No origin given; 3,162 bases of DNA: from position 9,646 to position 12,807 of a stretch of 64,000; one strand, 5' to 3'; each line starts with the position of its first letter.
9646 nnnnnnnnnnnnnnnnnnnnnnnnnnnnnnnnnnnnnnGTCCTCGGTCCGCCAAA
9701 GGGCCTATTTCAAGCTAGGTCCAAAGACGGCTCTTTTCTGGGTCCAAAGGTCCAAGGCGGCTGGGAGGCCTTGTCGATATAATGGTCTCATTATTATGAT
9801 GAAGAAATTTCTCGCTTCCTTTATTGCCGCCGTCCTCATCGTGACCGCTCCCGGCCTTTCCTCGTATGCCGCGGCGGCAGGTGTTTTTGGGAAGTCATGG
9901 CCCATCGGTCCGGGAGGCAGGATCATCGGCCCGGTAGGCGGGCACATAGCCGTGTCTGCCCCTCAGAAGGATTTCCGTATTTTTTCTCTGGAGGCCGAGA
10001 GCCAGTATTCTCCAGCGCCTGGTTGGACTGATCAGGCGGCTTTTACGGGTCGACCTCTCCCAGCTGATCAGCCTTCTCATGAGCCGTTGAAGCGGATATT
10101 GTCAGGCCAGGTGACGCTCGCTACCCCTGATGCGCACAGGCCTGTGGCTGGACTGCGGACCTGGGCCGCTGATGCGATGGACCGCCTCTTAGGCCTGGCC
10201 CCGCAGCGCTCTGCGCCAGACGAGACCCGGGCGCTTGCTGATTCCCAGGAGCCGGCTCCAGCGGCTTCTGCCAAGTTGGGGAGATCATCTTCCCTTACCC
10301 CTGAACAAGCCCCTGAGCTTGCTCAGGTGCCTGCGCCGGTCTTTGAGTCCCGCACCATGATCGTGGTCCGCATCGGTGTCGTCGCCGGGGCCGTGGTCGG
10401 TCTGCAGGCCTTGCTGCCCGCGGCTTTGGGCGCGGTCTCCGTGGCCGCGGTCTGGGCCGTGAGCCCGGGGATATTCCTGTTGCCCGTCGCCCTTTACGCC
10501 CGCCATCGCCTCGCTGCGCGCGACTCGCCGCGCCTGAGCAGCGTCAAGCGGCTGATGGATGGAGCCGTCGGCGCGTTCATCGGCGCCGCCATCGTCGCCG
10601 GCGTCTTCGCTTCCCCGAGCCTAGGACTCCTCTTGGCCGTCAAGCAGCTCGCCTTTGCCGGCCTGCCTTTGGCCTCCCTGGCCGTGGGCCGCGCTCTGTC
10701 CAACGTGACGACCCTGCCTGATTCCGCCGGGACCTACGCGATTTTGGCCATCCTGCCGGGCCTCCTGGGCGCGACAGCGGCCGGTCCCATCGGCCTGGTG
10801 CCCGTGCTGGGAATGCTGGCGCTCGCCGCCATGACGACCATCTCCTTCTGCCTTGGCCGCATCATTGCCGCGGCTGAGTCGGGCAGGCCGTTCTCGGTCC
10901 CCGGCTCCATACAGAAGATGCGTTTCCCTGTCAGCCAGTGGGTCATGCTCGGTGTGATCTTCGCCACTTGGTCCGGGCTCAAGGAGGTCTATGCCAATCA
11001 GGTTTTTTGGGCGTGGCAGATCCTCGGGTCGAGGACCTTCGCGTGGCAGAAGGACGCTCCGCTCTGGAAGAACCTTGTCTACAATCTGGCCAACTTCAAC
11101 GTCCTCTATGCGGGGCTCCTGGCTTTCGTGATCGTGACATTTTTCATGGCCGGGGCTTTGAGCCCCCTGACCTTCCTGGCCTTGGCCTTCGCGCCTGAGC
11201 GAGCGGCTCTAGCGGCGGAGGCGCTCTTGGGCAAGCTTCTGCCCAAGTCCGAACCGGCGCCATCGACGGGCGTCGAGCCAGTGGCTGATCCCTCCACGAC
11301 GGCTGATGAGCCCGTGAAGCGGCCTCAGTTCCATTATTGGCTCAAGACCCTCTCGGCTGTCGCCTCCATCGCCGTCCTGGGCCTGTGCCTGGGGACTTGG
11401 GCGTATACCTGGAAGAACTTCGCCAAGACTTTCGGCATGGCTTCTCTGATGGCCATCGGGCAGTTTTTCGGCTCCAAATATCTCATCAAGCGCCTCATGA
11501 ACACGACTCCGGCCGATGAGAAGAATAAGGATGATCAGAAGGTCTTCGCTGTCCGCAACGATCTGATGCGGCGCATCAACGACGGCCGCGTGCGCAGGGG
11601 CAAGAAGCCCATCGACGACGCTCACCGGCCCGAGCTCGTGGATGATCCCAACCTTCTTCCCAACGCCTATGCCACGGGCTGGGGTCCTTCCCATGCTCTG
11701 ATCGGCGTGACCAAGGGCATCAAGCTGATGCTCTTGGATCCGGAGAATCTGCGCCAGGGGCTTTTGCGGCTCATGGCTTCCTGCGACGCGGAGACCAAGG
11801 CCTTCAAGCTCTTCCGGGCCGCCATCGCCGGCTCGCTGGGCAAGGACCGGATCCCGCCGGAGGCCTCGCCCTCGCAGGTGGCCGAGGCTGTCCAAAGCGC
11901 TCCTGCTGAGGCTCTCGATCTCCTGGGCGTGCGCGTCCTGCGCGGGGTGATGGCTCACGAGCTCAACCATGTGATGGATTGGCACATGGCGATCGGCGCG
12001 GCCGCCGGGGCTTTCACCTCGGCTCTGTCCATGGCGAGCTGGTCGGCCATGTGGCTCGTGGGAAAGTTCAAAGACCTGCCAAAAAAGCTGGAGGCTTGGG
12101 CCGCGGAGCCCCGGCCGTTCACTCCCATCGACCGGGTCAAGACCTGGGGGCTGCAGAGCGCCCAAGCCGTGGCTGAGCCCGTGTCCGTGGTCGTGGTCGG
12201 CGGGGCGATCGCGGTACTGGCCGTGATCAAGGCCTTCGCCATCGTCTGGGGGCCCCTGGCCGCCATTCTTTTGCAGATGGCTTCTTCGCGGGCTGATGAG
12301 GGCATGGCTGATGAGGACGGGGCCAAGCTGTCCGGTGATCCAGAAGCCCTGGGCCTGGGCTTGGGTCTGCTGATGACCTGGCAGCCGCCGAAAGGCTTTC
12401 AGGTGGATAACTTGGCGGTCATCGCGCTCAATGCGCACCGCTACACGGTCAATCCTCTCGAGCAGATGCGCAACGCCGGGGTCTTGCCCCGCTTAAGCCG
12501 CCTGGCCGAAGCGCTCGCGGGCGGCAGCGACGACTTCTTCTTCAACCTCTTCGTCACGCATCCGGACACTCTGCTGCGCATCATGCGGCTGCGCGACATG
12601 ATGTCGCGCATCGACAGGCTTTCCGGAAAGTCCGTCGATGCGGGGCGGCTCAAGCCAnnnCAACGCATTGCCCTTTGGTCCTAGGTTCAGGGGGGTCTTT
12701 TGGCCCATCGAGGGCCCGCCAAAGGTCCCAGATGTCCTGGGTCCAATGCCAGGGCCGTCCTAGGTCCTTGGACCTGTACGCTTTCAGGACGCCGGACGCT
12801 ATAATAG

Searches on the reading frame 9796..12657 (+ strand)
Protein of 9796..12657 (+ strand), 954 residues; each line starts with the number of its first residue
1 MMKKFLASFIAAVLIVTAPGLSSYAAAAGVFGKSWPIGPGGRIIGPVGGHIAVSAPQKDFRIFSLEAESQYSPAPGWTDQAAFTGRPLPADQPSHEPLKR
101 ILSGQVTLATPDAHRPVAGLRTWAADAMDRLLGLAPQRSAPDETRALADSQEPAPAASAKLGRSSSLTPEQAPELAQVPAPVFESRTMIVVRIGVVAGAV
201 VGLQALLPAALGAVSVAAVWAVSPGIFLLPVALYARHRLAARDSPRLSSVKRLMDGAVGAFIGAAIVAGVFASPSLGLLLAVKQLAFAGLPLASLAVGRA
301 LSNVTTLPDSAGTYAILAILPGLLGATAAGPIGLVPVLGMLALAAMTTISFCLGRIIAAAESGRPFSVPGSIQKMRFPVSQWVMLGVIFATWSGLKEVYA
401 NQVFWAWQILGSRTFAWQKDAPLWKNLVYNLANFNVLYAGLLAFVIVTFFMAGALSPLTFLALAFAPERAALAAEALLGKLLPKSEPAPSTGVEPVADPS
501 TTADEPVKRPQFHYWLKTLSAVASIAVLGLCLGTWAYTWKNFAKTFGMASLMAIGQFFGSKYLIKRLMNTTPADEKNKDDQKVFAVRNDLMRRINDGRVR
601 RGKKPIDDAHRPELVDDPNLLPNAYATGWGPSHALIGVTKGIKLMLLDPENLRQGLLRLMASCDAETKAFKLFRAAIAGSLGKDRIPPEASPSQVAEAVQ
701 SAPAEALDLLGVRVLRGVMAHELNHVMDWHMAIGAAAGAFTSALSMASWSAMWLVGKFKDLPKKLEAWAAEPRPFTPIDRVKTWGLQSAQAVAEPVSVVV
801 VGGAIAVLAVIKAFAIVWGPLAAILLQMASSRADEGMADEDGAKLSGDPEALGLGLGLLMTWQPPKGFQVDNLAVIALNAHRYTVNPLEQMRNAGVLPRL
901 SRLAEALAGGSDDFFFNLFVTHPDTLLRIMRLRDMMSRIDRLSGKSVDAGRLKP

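Call 4: search_protein_families(library=pfam, proteins=[window:9796-12657:+], max_evalue=0.1)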
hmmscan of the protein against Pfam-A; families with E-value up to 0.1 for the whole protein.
window:9796-12657:+ (954 aa): 1 family
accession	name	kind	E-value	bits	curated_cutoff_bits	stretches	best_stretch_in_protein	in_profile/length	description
PF01435.24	Peptidase_M48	-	1.9e-10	41.3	20.3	1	715-935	65-185/186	Peptidase family M48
